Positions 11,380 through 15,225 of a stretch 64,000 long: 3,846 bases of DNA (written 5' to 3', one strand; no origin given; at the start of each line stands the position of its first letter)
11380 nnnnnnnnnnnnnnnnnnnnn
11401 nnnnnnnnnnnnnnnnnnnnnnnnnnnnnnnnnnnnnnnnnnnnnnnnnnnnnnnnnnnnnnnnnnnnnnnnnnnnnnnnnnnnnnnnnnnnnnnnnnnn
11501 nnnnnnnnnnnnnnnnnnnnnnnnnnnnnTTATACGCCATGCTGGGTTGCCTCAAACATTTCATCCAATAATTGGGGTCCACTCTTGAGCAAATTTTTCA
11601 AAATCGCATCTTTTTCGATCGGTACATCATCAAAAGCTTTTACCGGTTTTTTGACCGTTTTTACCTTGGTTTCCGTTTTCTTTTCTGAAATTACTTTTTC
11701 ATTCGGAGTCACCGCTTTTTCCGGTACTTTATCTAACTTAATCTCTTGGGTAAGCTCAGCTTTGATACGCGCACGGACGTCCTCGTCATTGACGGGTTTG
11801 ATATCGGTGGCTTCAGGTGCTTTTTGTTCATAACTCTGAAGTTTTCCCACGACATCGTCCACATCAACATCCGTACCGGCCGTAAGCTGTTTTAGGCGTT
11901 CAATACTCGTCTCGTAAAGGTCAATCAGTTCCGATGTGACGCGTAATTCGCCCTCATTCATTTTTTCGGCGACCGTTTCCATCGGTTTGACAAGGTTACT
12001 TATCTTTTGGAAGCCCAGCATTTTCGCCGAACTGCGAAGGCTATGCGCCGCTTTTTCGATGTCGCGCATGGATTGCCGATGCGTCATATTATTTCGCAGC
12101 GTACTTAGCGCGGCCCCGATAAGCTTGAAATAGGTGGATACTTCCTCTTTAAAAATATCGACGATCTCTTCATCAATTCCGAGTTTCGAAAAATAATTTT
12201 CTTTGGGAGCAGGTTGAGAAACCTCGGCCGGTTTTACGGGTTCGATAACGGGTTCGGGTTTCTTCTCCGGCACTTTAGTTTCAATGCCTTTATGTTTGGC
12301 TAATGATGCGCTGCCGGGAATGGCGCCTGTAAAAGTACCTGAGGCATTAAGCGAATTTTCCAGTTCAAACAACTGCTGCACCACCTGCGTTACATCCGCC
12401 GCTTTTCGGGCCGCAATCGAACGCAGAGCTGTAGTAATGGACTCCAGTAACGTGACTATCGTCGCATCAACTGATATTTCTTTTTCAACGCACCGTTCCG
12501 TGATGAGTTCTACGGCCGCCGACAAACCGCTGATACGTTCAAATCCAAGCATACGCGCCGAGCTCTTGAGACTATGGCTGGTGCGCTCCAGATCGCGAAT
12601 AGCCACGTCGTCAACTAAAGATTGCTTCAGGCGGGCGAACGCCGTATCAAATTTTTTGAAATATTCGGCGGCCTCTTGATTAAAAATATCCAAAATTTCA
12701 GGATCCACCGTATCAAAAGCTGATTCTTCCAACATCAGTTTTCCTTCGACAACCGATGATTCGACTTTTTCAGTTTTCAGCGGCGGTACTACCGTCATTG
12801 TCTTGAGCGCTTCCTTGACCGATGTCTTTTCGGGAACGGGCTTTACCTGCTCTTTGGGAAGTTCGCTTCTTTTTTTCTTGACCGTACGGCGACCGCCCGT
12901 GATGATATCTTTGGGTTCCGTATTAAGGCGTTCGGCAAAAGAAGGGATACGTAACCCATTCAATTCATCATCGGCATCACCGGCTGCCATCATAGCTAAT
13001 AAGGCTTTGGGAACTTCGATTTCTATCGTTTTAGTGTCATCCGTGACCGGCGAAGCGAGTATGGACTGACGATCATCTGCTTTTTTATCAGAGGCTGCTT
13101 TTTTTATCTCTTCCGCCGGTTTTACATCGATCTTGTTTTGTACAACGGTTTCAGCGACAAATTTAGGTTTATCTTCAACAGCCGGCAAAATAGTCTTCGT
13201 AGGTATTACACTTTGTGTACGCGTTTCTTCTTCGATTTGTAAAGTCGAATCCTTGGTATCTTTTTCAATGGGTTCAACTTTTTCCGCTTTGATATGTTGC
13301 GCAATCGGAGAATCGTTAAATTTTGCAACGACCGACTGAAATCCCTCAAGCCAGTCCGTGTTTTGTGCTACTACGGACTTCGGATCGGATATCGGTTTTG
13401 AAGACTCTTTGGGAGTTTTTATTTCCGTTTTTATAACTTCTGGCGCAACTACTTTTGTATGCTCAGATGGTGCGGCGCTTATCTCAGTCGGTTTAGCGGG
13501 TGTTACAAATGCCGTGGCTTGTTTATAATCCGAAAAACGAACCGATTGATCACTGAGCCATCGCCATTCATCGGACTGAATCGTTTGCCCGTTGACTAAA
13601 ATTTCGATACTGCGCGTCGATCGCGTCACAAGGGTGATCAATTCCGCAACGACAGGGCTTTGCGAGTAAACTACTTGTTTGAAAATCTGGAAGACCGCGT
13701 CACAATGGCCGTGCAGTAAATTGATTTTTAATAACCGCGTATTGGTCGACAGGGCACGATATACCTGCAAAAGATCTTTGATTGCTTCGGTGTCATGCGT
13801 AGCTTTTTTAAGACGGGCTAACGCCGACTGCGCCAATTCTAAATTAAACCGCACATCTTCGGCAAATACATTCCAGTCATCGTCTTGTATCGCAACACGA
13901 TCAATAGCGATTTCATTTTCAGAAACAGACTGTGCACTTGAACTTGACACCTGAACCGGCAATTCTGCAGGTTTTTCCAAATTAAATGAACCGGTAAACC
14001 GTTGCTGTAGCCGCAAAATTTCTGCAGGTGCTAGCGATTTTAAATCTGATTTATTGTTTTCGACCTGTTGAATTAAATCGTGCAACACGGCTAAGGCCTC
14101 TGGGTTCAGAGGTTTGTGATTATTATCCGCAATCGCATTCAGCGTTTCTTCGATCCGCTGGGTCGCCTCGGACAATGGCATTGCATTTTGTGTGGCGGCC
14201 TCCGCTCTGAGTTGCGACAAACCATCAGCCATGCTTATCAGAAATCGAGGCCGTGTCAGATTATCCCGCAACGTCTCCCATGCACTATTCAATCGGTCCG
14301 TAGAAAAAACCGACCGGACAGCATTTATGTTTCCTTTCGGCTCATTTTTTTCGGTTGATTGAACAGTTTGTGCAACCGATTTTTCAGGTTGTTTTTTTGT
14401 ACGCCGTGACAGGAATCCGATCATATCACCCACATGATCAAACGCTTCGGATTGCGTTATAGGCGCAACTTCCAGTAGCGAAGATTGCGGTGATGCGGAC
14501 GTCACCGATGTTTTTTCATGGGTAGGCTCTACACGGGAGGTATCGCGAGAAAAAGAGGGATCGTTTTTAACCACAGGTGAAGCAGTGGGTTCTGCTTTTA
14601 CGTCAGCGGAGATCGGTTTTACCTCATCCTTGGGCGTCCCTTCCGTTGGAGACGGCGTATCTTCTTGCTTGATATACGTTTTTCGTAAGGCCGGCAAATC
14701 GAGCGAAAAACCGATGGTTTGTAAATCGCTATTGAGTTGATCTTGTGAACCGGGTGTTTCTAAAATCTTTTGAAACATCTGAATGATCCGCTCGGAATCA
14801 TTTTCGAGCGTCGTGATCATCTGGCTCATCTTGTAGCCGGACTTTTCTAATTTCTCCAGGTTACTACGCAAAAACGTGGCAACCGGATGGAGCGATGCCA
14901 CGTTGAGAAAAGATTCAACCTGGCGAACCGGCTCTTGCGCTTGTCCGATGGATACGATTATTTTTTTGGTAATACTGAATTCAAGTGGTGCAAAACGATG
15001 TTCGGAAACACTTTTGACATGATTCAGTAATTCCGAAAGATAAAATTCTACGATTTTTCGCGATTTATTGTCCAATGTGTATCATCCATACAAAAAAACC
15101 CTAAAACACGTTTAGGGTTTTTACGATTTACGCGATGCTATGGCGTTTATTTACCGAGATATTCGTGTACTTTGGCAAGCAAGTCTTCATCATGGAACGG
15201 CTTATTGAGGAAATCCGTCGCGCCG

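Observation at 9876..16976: Signalling cluster without a kinase: DUF58 protein, response regulator, 1181-aa multi-HPt scaffold and a secreted beta-helix protein with a TonB C-terminal domain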

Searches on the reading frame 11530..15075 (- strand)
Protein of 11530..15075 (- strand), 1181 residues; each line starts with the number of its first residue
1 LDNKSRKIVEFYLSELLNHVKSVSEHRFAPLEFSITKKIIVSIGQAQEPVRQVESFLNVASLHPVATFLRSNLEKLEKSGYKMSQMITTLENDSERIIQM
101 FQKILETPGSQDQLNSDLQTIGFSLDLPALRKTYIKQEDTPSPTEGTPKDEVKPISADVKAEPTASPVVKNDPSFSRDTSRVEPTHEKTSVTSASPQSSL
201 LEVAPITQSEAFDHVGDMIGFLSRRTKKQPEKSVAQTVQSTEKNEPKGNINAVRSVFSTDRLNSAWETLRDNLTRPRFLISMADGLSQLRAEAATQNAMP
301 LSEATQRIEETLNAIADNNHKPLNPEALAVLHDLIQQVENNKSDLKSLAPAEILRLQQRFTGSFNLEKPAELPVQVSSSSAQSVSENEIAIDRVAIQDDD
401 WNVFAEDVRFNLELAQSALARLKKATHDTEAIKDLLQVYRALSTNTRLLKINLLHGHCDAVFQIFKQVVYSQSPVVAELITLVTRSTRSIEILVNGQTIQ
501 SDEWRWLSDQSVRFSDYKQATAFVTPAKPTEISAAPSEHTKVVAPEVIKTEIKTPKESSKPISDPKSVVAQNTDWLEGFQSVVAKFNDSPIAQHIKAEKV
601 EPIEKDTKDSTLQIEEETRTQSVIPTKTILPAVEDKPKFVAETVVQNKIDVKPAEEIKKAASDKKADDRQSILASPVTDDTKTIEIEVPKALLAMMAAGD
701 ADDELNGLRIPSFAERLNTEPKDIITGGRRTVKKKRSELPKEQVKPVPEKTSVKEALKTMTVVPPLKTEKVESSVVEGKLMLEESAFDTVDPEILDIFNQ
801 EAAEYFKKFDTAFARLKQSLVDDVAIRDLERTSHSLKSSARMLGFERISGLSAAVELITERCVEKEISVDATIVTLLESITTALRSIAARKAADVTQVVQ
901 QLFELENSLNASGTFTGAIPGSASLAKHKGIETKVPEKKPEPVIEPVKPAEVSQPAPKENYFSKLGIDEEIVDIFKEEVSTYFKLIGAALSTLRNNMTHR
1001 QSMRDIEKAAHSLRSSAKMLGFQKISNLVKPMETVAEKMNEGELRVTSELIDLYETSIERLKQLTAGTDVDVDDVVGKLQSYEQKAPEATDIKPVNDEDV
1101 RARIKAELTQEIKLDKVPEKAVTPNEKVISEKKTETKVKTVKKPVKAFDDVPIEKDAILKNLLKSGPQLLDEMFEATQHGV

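Call 4: search_protein_families(library=pfam, proteins=[window:11530-15075:-], max_evalue=1)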
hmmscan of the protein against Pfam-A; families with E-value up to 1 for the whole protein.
window:11530-15075:- (1181 aa): 6 families
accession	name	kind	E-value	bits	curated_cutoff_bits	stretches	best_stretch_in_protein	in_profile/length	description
PF01627.28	Hpt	-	8e-26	90.5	24.6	3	970-1063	1-83/84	Hpt domain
PF12833.13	HTH_18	-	0.0087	16.8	33.6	1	805-855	15-66/80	Helix-turn-helix domain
PF09190.17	DALR_2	-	0.014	16.4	22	0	325-350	13-36/57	DALR domain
PF11378.13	DUF3181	-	0.18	12.6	23.2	1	392-437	10-56/90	Protein of unknown function (DUF3181)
PF25782.1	TPR_CAND1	-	0.46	11.1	32.8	0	857-904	55-102/126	CAND1-like, TPR repeats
PF01619.24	Pro_dh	-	0.98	9.4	27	0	976-1090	27-129/278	Proline dehydrogenase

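Call 5: search_protein_families(library=ncbifam, proteins=[window:11530-15075:-], max_evalue=1)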
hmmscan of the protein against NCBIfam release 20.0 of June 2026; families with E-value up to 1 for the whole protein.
window:11530-15075:- (1181 aa): 6 families
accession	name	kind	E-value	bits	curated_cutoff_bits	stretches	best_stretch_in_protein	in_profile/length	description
NF041336.1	CheA_Halo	equivalog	3.6e-11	42.4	950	2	970-1137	3-168/666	chemotaxis protein CheA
NF007835.0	PRK10547.1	equivalog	1.2e-05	24.1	793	1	990-1056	25-91/670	chemotaxis protein CheA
NF041948.1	Phrelay_LuxU_Vib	equivalog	2.5e-05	24.6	140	1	792-861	22-83/110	quorum-sensing phosphorelay protein LuxU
TIGR00714.1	hscB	equivalog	0.0069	16.5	46.75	1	259-310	37-91/156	Fe-S protein assembly co-chaperone HscB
NF003449.0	PRK05014.1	equivalog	0.061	13.5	189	1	253-337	45-124/172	co-chaperone HscB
NF007274.0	PRK09731.1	exception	0.19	11.4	352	0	334-413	70-139/178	GspM family type II secretion system protein YghD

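Call 9: find_homologous_proteins(query=window:11530-15075:-)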
Query window:11530-15075:- (1181 aa): 8 proteins with E <= 0.001 among 8000 candidates.
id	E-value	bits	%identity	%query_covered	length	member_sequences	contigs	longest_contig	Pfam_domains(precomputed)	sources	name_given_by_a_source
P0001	0.0e+0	2376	95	100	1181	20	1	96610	PF01627.29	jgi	-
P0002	5.1e-165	570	35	100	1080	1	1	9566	PF01627.29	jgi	jgi:chemotaxis protein histidine kinase CheA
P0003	6.7e-14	69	20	20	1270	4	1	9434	PF02895.21,PF01584.25,PF27543.1,PF02518.32,PF00072.31,PF01627.29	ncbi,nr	ncbi:MAG TPA: Hpt domain-containing protein, partial [Gammaproteobacteria bacterium]|nr:Hpt domain-c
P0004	9.8e-13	66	34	8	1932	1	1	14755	PF01584.25,PF27543.1,PF02518.32,PF26379.1,PF00072.31,PF01627.29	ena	-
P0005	1.0e-12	66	25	8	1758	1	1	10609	PF02895.21,PF01584.25,PF27543.1,PF02518.32,PF26379.1,PF00072.31,PF01627.29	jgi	jgi:chemosensory pili system protein ChpA (sensor histidine kinase/response regulator)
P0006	3.4e-6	44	27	9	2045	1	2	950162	PF01584.25,PF27543.1,PF02518.32,PF26379.1,PF00072.31,PF01627.29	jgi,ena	-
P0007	2.6e-4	38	27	8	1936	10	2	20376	PF01584.25,PF27543.1,PF02518.32,PF26379.1,PF00072.31,PF01627.29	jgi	jgi:chemosensory pili system protein ChpA (sensor histidine kinase/response regulator)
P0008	4.2e-4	37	28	9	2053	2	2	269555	PF01584.25,PF27543.1,PF02518.32,PF26379.1,PF00072.31,PF01627.29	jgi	jgi:chemosensory pili system protein ChpA (sensor histidine kinase/response regulator)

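Call 43: search_solved_structures(query=window:11530-15075:-, max_evalue=0.01, show_alignments=3)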
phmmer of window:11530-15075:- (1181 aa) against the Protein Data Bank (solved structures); distinct sequences matched with E-value up to 0.01: 4.
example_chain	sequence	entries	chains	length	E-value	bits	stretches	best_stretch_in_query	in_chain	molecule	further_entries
2ld6_A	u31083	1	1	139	1.6e-06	30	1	969-1065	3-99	Chemotaxis protein CheA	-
1tqg_A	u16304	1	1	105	3.4e-06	29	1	970-1061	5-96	Chemotaxis protein cheA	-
6ff6_A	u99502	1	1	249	0.00011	23.9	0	1001-1055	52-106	BRIC1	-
6fes_A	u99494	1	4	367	0.0022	19.7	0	980-1059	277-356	D12_BRIC2, a synthetic protein,D12_BRIC2, a synthetic protein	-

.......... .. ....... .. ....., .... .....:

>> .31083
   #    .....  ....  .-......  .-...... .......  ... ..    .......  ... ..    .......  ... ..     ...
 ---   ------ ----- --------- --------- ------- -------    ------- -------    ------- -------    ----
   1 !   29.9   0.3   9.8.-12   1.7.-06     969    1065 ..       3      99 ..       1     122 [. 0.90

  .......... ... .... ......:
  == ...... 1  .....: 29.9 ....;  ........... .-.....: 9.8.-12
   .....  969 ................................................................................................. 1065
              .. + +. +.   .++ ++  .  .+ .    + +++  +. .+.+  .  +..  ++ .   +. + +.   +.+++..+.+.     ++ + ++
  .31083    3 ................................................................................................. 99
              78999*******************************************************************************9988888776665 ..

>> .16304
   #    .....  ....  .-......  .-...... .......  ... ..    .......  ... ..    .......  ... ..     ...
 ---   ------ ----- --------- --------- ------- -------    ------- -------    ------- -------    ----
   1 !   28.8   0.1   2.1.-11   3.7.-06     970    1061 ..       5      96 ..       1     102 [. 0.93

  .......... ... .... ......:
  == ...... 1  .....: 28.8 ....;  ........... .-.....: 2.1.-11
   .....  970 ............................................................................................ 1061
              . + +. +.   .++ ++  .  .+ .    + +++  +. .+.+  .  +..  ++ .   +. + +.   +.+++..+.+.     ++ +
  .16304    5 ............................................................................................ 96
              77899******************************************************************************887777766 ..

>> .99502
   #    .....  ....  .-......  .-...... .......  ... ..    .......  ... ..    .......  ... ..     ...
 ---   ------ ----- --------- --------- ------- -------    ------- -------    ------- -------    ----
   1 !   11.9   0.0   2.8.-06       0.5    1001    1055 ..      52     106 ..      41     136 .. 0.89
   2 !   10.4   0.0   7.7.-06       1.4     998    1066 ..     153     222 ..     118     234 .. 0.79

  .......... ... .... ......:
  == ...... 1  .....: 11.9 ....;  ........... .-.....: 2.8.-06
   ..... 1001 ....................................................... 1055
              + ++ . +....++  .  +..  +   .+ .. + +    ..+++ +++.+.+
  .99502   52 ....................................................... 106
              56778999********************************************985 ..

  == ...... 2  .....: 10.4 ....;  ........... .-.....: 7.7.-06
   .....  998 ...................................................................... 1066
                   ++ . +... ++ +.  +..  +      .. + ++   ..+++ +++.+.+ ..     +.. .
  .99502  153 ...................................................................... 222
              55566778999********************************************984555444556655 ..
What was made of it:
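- Checked: HPt domain D aligns to T. maritima CheA P1 with His on the phospho-acceptor His (call 43).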

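Call 78: predict_structure(alignment_id=A4)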
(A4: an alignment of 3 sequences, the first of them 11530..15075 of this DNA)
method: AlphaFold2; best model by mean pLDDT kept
length: 1181 residues; sequences in the alignment: 3
mean_pLDDT: 50.4   pTM: 0.29
mean pLDDT of the five models: 50.4, 49.4, 45.6, 44.8, 44.2
residues with pLDDT >= 90: 8; 70-90: 352; 50-70: 168; < 50: 653
segments of 3 or more residues with pLDDT < 50: 15-17, 19-34, 44-48, 76-84, 121-123, 135-289, 291-293, 295-298, 317-334, 337-339, 341-386, 518-777, 927-959, 1089-1099, 1107-1181
pLDDT, mean of each block of 10 residues (from residue 1): 65 52 35 50 50 56 62 52 50 59 59 57 51 43 27 23 25 25 24 26 26 32 28 23 25 30 41 41 47 48 53 48 45 48 43 40 31 25 50 70 82 86 79 86 82 80 79 73 87 82 80 58 28 23 24 25 32 43 38 28 24 25 27 22 22 26 23 24 28 35 30 31 25 25 28 24 24 44 79 75 85 84 80 81 80 87 80 88 87 83 78 72 51 24 27 36 56 66 80 79 80 73 80 83 78 86 77 82 61 40 50 30 28 25 27 37 43 37 28
secondary structure, 60 per line:
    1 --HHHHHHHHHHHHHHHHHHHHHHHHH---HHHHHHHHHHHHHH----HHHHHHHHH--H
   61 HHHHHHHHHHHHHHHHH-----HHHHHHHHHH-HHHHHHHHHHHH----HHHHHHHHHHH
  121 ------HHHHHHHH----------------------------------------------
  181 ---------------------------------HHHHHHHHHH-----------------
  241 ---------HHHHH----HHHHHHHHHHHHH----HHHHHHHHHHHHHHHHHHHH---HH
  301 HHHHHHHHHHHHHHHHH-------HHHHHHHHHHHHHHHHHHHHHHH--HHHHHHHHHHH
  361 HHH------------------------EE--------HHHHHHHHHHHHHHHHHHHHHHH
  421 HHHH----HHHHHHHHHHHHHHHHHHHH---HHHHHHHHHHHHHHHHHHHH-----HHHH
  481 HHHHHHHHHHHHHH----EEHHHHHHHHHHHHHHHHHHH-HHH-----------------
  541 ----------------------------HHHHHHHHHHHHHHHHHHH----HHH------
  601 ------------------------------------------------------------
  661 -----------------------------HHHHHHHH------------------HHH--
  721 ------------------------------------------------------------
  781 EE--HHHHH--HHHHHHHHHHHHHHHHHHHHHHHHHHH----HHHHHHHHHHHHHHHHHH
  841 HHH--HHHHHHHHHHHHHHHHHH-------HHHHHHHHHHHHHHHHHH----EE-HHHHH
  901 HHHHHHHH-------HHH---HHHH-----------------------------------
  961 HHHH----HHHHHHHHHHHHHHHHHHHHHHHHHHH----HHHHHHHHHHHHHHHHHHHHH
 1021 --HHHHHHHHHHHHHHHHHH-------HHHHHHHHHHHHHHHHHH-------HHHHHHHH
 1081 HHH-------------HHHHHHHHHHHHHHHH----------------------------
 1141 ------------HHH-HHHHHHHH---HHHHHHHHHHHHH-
elements in order (helices of 4 or more, strands of 3 or more residues): H3-27 H31-44 H49-57 H60-77 H83-92 H94-105 H110-120 H127-134 H214-223 H250-254 H259-271 H276-295 H299-317 H325-347 H350-363 H398-424 H429-448 H452-471 H477-494 H501-519 H569-587 H690-697 H785-789 H792-818 H823-843 H846-863 H871-888 H896-908 H922-925 H961-964 H969-995 H1000-1020 H1023-1040 H1048-1065 H1073-1083 H1097-1112 H1157-1164 H1168-1180
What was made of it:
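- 11530..15075 (-): Kinase-less multi-HPt protein, 1181 aa. It is the orthologue of the N-terminal ~990 residues of the Calditrichota ChpA. In the AlphaFold model the folded helical bundles are at 390-510, 780-920 and 965-1085, and the linkers 135-250 and 518-777 are disordered (call 78).
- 14686..15075 (-): N-terminal helical domain (residues 1-130) shared with the ChpA N-terminus. F11 is invariant; Y12 and E15 are nearly invariant. The model is helical but low-confidence (call 78).
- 13585..13872 (-): Degenerate HPt-like domain B (residues 402-497), with Arg440 at the acceptor position. The region is modelled as a helical bundle with pLDDT about 80 (call 78).
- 11557..11634 (-): Lineage-specific C-terminal motif F-x-D-[IV]-x4-[DE]-P-I-[LF]-K-x8-L-L-x-[DE]-M (residues 1148-1173). 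It is predicted helical and may be a docking peptide. The model has helices at 1157-1164 and 1168-1180 (call 78).
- About 55% of the residues are modelled at pLDDT below 50, consistent with long disordered linkers (call 78).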

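Call 82: fold_search(model_id=the predicted structure, library=pdb)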
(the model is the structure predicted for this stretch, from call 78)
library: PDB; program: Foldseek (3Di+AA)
matches with E <= 10: 222; with E <= 0.001: 3
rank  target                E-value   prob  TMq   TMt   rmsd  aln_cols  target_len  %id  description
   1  6ff6                  1.7e-04  1.00  0.10  0.47  15.7       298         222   13  Crystal structure of novel repeat protein BRIC1 (released 2018-09-05)
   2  6fes_A                1.8e-04  1.00  0.09  0.25  12.7       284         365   12  Crystal structure of novel repeat protein BRIC2 fused to DARPin D12 (released 2018-09-05)
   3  6fes_B                2.1e-04  1.00  0.10  0.28  12.5       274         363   12  Crystal structure of novel repeat protein BRIC2 fused to DARPin D12 (released 2018-09-05)
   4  2lp4_MODEL_1_A        8.8e-03  1.00  0.09  0.40   8.4       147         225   17  Solution structure of P1-CheY/P2 complex in bacterial chemotaxis (released 2012-10-24)
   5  1i5n_A                1.1e-02  1.00  0.08  0.61   3.9       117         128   17  Crystal structure of the P1 domain of CheA from Salmonella typhimurium (released 2001-07-11)
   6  1i5n_C                1.2e-02  1.00  0.08  0.64   4.1       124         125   16  Crystal structure of the P1 domain of CheA from Salmonella typhimurium (released 2001-07-11)
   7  1i5n_D                1.5e-02  1.00  0.09  0.71   2.5       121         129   16  Crystal structure of the P1 domain of CheA from Salmonella typhimurium (released 2001-07-11)
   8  3kyj_A                1.6e-02  1.00  0.10  0.81   2.4       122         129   14  Crystal structure of the P1 domain of CheA3 in complex with CheY6 from R. sphaeroides (released 2010-02-16)
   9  1i5n_B                1.6e-02  1.00  0.09  0.72   2.9       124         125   17  Crystal structure of the P1 domain of CheA from Salmonella typhimurium (released 2001-07-11)
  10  2ld6_MODEL_1_A        2.0e-02  1.00  0.10  0.75   4.8       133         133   21  Solution Structure of Histidine Phosphotransfer Domain of CheA (released 2011-10-12)
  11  1tqg                  2.1e-02  1.00  0.08  0.90   0.8        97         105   22  CheA phosphotransferase domain from Thermotoga maritima (released 2004-09-07)
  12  3kyi_A                2.1e-02  1.00  0.09  0.76   3.0       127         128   12  Crystal structure of the phosphorylated P1 domain of CheA3 in complex with CheY6 from R. sphaeroides (released 2010-02-16)
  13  3u3b_B                2.8e-02  1.00  0.08  0.84   5.6       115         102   16  Crystal Structure of Computationally Redesigned Four-Helix Bundle (released 2012-06-13)
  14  2lch_MODEL_1_A        3.1e-02  1.00  0.08  0.77   2.4        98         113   16  Solution NMR Structure of a Protein With a Redesigned Hydrophobic Core, Northeast Structural Genomics Consorti (released 2011-05-25)
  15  7t2y_A                3.5e-02  1.00  0.08  0.88   1.3        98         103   18  X-ray structure of a designed cold unfolding four helix bundle (released 2022-03-02)
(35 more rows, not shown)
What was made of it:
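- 11530..15075 (-): Foldseek matches CheA P1 domains (1tqg TM 0.90; 3kyj CheA3-P1 TM 0.81; call 82).
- On HPt domain (PF01627): The bundles superpose on 1tqg (TM 0.90; call 82).
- Closest known: Split CheA3/CheA4 kinase of Rhodobacter sphaeroides. Same: CheA3-P1 is a close structural match (call 82).
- Closest known: Stand-alone HPt phosphorelay proteins. Same: HPt C gives a weak LuxU hit (E 2.5e-5, far below cut-off; call 5), and there are weak fold matches to Ypd1 and HptB (call 82).
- The closest structures include CheA3-P1 (3kyj, TM 0.81; call 82), and sequence hits are to CheA P1 (call 43).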

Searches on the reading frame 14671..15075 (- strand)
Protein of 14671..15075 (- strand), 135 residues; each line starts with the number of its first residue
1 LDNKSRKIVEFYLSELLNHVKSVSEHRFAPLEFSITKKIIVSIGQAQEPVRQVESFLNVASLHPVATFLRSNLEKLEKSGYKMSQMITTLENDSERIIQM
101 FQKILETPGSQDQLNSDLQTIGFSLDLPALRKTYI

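Call 51: search_solved_structures(query=A3, max_evalue=10)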
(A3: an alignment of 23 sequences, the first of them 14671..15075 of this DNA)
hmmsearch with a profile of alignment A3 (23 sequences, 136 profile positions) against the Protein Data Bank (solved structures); distinct sequences matched with E-value up to 10: 12.
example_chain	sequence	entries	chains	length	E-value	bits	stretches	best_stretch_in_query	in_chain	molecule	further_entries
9c7z_A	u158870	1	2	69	0.2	14.8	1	63-121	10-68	HALC3_919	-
6nyk_A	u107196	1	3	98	0.34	14.1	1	71-128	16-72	Design construct XAX_GGDQ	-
9f5x_m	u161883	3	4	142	0.4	13.8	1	23-62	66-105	NADH dehydrogenase [ubiquinone] 1 alpha subcomplex subunit 13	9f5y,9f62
6nz1_A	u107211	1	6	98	0.59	13.3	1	71-128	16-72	Design construct XXA_GVDQ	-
6o0c_A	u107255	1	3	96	0.6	13.3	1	71-128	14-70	Design construct XAA_GVDQ mutant M4L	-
7obi_A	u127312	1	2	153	0.62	13.2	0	29-57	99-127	CTPR-rv4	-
8bda_C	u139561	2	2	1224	0.63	13.2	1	28-83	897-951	Intraflagellar transport protein 121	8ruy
6nyi_A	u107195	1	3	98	0.66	13.2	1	71-127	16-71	Design construct XXA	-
6nxm_A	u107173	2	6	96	0.68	13.1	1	71-128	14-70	Design construct XAA_GVDQ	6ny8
6nz3_A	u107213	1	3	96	0.98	12.6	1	71-127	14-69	Design construct XAA_GGHN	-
6o0i_A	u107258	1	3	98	1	12.5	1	71-127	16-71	Design construct XAA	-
8ek4_A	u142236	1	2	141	2.1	11.5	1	24-128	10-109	Ice-binding protein TIP-99a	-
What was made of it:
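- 14686..15075 (-): No PDB sequence relative was found (call 51).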
